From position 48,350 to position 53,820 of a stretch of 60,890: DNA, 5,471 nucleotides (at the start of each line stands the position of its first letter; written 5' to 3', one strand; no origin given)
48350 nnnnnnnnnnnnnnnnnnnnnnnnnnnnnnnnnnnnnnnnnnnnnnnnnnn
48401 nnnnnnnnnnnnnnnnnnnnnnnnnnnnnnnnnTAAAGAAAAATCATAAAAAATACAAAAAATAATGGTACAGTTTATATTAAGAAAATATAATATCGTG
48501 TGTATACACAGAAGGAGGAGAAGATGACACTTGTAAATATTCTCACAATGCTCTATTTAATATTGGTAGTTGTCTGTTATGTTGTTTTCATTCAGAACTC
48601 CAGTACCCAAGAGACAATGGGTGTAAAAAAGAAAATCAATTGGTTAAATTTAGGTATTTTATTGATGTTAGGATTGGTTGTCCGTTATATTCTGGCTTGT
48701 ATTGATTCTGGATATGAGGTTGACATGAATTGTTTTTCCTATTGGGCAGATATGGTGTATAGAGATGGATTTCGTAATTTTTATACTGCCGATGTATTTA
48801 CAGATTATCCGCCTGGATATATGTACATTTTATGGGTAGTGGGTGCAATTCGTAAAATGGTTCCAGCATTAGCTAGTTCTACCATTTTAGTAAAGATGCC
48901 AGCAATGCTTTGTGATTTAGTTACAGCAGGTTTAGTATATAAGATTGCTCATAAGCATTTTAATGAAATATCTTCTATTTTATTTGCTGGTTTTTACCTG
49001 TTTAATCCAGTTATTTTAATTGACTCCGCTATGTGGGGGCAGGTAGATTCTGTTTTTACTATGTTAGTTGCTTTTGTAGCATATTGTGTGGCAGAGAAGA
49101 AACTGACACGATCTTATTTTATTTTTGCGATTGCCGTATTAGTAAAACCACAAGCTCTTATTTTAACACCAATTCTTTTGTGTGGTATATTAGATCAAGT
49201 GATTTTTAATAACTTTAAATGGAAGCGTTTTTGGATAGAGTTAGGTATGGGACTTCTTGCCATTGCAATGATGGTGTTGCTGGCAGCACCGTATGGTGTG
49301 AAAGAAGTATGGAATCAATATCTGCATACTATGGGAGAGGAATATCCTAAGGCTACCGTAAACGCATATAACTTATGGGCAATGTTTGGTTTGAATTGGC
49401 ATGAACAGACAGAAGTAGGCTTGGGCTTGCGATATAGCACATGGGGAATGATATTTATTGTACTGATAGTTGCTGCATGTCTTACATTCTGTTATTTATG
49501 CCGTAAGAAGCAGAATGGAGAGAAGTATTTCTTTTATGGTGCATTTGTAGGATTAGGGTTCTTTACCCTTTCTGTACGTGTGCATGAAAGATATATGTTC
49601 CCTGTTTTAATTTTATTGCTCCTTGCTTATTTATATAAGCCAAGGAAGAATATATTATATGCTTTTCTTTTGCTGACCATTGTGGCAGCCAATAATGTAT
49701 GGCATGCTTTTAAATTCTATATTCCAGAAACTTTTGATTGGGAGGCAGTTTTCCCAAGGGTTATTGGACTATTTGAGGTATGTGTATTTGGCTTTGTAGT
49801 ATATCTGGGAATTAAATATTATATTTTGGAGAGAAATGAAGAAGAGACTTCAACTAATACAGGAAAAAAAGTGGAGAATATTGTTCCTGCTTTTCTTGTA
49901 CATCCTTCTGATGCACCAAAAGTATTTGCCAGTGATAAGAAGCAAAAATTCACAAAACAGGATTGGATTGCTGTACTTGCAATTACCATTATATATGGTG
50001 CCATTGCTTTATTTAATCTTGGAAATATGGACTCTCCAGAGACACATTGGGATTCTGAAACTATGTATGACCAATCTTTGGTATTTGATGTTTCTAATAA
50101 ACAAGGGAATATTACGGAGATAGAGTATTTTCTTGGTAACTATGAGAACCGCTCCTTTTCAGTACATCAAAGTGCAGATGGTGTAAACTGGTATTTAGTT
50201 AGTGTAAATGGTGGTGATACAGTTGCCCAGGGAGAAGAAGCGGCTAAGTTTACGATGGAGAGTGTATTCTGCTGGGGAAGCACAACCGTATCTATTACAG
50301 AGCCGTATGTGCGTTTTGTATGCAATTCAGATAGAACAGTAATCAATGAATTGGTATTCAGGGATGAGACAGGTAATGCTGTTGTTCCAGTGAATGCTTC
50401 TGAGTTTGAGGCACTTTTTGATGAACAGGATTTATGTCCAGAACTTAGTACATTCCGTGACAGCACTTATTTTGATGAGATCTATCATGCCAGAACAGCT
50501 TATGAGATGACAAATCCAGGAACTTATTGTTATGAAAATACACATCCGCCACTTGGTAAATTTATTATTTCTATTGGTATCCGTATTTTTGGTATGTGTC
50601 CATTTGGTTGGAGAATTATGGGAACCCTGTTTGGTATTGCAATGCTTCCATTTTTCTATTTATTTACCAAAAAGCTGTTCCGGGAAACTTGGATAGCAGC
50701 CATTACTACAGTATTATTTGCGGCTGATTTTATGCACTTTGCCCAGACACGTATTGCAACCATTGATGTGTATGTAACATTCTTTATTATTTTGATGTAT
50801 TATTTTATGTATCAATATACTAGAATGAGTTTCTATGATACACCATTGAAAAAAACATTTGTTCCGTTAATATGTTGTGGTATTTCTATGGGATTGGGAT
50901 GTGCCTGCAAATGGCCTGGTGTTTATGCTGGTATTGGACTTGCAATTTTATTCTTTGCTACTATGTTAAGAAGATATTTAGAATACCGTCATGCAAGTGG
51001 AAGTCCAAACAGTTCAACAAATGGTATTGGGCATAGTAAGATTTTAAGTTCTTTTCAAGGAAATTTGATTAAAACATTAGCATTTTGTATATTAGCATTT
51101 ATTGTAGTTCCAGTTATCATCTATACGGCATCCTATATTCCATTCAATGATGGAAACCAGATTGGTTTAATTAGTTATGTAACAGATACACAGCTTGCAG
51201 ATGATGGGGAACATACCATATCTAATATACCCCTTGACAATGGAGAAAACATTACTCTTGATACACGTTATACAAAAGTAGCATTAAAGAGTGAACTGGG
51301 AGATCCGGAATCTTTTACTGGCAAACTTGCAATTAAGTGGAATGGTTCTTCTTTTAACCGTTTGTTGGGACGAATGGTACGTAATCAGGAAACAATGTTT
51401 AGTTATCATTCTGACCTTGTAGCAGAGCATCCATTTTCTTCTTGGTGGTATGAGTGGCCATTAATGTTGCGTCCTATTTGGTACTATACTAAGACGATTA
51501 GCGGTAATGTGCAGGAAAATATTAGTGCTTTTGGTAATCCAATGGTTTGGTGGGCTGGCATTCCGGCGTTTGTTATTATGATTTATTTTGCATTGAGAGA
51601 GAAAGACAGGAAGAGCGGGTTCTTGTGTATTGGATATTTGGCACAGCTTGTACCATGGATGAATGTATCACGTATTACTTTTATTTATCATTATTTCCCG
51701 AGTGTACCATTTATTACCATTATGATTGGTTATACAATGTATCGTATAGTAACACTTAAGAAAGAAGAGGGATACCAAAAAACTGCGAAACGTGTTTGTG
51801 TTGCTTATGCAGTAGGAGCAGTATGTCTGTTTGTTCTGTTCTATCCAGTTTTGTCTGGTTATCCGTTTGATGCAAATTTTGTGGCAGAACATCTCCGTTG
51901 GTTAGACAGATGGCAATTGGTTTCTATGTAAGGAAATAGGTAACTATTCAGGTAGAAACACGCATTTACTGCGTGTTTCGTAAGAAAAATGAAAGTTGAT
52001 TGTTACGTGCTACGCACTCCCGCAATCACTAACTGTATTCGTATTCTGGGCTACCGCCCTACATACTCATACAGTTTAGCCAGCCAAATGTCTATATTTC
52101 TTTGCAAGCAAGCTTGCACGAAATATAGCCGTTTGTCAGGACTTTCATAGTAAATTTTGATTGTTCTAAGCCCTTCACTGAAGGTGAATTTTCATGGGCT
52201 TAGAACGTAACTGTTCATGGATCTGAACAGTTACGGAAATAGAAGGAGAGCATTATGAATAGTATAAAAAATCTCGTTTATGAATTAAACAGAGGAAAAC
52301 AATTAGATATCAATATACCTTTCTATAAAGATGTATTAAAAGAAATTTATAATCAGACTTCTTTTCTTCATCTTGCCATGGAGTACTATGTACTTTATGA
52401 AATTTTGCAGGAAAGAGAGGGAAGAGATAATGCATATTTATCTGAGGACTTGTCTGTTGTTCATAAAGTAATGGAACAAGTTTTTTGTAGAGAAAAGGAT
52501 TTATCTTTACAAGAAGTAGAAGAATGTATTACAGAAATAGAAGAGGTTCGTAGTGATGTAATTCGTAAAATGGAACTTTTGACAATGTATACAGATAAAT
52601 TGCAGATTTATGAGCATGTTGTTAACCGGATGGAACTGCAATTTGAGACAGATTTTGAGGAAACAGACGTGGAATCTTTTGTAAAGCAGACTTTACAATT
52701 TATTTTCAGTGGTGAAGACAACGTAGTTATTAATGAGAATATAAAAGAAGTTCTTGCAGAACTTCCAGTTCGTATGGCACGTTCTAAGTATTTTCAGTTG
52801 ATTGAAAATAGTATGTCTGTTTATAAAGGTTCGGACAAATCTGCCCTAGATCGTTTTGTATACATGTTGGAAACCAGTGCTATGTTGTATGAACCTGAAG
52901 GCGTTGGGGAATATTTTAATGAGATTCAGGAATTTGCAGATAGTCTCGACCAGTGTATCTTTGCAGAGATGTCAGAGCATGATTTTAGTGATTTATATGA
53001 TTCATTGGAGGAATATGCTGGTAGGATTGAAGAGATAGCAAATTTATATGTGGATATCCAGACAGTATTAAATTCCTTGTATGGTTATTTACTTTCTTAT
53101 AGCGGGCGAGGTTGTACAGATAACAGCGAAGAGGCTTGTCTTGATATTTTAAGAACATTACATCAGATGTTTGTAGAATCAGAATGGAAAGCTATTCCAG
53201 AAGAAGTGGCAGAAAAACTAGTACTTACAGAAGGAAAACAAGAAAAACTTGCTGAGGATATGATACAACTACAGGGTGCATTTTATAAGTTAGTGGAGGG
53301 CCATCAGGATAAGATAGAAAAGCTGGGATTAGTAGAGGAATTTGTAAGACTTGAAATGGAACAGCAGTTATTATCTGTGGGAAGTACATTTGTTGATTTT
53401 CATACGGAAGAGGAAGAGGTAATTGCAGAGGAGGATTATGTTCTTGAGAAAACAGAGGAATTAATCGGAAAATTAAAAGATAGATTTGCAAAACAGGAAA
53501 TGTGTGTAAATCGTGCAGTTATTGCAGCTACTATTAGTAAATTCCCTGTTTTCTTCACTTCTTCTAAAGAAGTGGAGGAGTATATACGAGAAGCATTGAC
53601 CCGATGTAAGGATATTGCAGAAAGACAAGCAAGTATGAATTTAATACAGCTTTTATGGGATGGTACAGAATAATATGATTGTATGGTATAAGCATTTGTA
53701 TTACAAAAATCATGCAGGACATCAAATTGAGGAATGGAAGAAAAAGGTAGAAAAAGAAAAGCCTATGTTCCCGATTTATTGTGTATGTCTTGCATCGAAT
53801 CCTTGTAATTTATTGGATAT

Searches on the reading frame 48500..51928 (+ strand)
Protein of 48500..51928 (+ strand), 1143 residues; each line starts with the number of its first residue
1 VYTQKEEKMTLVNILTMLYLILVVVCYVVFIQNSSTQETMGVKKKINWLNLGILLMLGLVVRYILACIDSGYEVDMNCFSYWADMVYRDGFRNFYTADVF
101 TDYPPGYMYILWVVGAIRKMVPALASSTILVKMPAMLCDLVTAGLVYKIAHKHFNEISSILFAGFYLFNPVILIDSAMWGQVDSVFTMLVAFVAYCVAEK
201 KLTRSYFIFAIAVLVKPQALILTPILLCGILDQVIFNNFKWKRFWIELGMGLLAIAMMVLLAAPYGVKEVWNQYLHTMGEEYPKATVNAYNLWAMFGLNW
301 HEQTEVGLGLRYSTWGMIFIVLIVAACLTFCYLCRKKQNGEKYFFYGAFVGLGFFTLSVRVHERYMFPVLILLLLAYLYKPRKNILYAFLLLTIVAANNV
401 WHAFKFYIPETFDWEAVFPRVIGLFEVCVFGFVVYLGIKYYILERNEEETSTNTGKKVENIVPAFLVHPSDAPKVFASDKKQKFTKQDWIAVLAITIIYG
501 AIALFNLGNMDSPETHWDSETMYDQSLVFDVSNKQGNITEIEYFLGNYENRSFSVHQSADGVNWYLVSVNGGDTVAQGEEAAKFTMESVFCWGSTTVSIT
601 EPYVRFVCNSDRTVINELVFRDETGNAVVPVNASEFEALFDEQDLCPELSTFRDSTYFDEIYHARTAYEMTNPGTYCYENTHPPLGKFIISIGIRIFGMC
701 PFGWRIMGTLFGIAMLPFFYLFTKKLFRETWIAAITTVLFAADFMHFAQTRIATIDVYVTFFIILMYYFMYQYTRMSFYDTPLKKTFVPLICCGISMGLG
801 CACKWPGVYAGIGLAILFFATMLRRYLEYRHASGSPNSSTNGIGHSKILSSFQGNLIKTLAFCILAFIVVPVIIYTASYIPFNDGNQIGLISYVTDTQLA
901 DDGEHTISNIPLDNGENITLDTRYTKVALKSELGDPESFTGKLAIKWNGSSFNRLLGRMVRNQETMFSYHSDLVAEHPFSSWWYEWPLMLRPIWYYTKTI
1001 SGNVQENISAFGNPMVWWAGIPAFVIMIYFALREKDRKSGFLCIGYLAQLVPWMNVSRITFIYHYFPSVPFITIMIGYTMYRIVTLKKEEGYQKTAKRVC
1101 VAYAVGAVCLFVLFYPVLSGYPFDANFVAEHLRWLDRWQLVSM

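Call 5: search_protein_families(library=pfam, proteins=[window:48500-51928:+], max_evalue=0.01)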
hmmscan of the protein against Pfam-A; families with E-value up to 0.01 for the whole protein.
window:48500-51928:+ (1143 aa): 3 families
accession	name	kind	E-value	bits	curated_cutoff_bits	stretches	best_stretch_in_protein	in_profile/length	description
PF16192.10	PMT_4TMC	-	3.4e-25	89.2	32.4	1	958-1138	4-202/202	C-terminal four TMM region of protein-O-mannosyltransferase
PF02366.24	PMT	-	1.7e-16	61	22.7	1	698-878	78-236/245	Dolichyl-phosphate-mannose-protein mannosyltransferase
PF13231.12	PMT_2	-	1.7e-15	58.1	26.1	2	682-830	2-141/160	Dolichyl-phosphate-mannose-protein mannosyltransferase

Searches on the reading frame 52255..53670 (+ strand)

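Call 6: search_protein_families(library=pfam, proteins=[window:52255-53670:+], max_evalue=0.01)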
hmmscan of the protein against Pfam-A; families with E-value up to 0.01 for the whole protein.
window:52255-53670:+ (472 aa): 1 family
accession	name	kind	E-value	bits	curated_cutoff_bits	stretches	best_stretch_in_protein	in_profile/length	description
PF11594.13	Med28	-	0.0059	17.4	29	1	66-122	43-101/102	Mediator complex subunit 28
